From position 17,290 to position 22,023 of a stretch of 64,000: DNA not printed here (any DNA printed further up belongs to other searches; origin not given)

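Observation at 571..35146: Six intergenic copies of a 16-bp palindrome, CTGAC-N6-GTCAG: a candidate regulon with no assigned regulator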

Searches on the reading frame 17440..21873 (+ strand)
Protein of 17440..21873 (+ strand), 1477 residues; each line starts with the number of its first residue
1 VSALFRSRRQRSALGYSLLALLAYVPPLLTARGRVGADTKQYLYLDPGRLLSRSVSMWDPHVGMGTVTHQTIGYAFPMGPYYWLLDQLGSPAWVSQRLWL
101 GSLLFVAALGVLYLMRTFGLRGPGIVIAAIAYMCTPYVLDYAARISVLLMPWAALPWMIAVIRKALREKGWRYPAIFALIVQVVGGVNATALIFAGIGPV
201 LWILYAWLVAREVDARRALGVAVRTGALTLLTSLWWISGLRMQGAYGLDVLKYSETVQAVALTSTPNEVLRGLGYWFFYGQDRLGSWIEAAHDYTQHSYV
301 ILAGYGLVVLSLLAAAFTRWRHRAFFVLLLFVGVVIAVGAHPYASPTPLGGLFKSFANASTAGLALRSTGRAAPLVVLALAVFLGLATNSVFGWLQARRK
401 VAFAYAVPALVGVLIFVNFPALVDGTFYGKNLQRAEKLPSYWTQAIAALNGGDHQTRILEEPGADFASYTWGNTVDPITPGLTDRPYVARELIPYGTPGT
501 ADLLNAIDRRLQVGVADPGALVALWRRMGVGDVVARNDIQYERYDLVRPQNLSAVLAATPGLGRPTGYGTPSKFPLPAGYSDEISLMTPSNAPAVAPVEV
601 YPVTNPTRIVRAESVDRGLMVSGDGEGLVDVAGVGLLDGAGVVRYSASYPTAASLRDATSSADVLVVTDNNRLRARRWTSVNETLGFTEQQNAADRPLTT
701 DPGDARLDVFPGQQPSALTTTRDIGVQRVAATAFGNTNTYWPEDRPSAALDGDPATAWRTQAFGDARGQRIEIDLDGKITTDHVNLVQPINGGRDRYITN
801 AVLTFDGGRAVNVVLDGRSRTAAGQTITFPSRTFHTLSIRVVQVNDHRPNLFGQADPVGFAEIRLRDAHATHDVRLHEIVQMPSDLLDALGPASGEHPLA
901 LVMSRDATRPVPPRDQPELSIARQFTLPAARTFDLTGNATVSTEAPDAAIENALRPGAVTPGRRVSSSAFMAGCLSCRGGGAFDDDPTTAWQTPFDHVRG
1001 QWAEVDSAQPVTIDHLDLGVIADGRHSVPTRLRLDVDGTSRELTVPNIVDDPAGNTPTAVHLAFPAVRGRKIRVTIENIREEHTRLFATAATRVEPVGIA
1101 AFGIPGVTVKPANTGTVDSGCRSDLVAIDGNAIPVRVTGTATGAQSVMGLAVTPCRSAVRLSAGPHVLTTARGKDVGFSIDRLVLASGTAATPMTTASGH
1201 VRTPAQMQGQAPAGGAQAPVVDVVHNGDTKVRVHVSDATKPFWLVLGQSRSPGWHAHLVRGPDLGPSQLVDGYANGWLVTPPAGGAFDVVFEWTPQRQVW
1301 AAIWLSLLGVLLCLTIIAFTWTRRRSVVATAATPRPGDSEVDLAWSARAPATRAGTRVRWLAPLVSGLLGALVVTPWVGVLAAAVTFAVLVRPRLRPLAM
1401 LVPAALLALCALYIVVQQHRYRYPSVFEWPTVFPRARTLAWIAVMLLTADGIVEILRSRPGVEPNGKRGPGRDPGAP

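Call 8: search_protein_families(library=pfam, proteins=[window:17440-21873:+])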
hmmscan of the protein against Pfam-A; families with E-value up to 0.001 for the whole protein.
window:17440-21873:+ (1477 aa): 5 families
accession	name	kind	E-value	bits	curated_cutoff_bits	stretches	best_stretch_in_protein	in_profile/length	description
PF11847.13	GT-C_AftD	-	4.7e-104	349.1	26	1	28-692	7-651/661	Alpha-(1->3)-arabinofuranosyltransferase, N-terminal GT-C domain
PF00754.31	F5_F8_type_C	-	4.3e-13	49.9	28.2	2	733-844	4-113/127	F5/8 type C domain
PF22633.2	F5_F8_type_C_2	-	1.2e-08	35.9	27.8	0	749-833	2-85/91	NedA-like, galactose-binding domain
PF24607.1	CBM_AftD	-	1.4e-07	31.6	27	1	731-870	4-142/149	Arabinofuranosyltransferase D, third carbohydrate binding module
PF24135.1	DUF7402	-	2.7e-05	24.7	27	1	753-850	33-124/133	Domain of unknown function (DUF7402)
